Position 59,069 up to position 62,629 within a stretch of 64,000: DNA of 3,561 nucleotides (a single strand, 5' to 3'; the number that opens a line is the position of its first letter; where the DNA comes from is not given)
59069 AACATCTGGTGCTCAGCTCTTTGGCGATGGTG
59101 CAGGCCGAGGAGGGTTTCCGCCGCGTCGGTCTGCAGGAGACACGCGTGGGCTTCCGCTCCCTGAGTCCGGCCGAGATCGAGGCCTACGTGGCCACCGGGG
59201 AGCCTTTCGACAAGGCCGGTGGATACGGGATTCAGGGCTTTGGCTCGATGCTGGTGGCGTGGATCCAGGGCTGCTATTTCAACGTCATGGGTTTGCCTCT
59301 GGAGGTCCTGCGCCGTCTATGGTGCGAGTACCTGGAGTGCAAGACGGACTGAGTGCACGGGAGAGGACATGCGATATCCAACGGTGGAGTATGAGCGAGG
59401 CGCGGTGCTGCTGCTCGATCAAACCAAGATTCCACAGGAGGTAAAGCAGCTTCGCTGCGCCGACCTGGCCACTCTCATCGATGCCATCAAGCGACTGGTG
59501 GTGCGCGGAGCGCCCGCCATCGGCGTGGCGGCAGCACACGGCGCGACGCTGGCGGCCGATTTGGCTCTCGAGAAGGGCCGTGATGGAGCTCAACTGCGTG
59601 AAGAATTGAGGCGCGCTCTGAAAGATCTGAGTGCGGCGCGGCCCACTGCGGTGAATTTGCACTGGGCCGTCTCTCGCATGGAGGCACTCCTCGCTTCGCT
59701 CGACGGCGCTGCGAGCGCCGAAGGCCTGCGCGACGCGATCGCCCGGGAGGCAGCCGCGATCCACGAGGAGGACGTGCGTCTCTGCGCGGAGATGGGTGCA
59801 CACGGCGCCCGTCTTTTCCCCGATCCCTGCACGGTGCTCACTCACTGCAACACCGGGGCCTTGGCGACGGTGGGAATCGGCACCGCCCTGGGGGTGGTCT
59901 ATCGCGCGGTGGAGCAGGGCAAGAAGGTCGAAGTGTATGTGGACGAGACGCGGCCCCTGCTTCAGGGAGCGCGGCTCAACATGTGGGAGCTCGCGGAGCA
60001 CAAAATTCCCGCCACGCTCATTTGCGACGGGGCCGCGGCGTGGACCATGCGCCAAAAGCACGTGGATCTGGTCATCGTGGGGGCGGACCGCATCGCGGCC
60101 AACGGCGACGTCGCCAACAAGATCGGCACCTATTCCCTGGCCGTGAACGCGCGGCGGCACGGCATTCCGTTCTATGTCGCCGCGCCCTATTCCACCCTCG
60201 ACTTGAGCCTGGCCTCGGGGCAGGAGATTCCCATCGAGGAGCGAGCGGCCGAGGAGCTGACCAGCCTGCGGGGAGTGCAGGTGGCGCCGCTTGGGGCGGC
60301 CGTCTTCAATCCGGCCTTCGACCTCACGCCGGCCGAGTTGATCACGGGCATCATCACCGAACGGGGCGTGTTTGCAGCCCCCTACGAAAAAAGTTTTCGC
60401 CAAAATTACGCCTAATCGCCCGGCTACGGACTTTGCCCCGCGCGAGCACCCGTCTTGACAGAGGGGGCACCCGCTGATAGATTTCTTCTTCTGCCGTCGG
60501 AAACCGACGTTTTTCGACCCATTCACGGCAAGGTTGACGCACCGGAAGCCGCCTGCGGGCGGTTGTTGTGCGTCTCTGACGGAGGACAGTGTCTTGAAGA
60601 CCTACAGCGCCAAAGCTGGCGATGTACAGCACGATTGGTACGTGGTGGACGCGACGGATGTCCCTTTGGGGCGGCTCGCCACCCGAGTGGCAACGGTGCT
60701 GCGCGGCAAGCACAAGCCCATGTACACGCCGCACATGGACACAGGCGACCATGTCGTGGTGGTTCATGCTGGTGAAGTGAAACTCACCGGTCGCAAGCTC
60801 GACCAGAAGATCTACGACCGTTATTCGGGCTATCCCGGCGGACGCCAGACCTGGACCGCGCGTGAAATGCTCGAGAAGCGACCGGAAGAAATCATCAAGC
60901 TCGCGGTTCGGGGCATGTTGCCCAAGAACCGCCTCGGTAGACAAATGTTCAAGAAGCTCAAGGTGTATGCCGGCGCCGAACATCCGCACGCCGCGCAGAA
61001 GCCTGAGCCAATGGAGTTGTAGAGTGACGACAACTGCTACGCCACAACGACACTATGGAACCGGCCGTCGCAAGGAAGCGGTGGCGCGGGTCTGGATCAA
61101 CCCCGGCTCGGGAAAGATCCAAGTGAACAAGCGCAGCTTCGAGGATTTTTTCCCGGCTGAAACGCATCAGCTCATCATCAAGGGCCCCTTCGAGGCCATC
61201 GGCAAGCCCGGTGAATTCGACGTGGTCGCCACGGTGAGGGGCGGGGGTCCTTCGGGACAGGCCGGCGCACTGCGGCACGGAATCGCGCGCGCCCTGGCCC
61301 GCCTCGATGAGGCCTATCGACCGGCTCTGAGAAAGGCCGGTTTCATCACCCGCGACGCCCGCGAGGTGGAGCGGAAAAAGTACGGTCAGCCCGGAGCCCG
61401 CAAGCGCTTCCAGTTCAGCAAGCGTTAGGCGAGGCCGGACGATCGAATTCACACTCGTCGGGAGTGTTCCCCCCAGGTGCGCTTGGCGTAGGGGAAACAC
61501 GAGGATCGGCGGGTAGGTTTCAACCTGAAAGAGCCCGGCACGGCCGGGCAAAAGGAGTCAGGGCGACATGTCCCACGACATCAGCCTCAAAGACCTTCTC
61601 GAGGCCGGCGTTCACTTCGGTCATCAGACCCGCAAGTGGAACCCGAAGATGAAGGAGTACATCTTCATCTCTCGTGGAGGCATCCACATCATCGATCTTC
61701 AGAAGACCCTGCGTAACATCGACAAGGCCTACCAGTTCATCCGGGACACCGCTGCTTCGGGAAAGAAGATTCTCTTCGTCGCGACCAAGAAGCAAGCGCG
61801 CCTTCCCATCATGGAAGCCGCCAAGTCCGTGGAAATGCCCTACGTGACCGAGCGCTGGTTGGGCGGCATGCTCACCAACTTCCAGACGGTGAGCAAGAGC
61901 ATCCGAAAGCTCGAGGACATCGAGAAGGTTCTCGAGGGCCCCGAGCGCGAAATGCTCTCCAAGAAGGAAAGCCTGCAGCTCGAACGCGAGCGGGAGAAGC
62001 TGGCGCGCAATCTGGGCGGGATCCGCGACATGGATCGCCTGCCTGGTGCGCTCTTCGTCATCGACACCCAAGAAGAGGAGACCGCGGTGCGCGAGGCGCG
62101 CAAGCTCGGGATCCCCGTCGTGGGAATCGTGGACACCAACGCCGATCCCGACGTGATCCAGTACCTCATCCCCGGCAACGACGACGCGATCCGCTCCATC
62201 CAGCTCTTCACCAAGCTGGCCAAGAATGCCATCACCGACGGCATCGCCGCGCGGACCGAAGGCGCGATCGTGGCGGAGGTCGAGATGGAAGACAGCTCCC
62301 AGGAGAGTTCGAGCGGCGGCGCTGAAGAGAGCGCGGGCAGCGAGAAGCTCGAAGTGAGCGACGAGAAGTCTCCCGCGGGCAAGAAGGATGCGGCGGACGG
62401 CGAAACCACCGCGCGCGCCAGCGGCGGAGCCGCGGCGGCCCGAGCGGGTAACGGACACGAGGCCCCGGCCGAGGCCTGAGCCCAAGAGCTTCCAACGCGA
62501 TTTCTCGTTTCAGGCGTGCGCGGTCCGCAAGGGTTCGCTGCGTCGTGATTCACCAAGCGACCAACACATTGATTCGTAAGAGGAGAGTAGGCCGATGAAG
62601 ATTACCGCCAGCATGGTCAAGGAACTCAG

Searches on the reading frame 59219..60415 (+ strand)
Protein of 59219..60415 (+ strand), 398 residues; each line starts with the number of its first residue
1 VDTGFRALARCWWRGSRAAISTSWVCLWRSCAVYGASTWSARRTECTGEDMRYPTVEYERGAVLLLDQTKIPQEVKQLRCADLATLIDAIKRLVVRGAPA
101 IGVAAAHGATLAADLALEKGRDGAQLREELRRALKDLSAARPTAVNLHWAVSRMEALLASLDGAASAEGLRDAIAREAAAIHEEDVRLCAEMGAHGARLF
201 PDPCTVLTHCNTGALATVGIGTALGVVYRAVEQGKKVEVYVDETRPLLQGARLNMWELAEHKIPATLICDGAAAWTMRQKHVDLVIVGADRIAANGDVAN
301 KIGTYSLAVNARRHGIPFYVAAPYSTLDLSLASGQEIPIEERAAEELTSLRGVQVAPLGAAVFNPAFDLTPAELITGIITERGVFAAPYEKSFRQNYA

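Call 47: search_protein_families(library=pfam, proteins=[window:59219-60415:+], max_evalue=0.0001)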
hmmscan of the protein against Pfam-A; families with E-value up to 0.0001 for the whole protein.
window:59219-60415:+ (398 aa): 1 family
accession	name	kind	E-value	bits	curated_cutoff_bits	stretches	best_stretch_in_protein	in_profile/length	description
PF01008.23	IF-2B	-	1.4e-84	284.1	22.4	1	95-386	2-279/280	Initiation factor 2 subunit family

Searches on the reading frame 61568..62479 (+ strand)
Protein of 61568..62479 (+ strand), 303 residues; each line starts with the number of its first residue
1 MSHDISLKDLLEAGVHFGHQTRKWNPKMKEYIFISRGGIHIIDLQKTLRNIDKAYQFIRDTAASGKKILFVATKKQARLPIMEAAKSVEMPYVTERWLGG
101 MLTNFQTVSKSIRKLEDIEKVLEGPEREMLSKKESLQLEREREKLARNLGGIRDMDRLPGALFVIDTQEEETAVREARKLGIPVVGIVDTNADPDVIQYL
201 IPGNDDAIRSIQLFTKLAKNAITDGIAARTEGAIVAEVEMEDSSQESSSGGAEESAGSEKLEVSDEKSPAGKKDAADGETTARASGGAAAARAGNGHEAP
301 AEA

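Call 47: search_protein_families(library=pfam, proteins=[window:61568-62479:+], max_evalue=0.0001)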
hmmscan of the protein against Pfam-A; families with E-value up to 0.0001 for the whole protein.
window:61568-62479:+ (303 aa): 1 family
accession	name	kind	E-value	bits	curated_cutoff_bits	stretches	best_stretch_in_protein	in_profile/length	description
PF00318.25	Ribosomal_S2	-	4e-95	317.6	26.1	1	10-225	1-216/216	Ribosomal protein S2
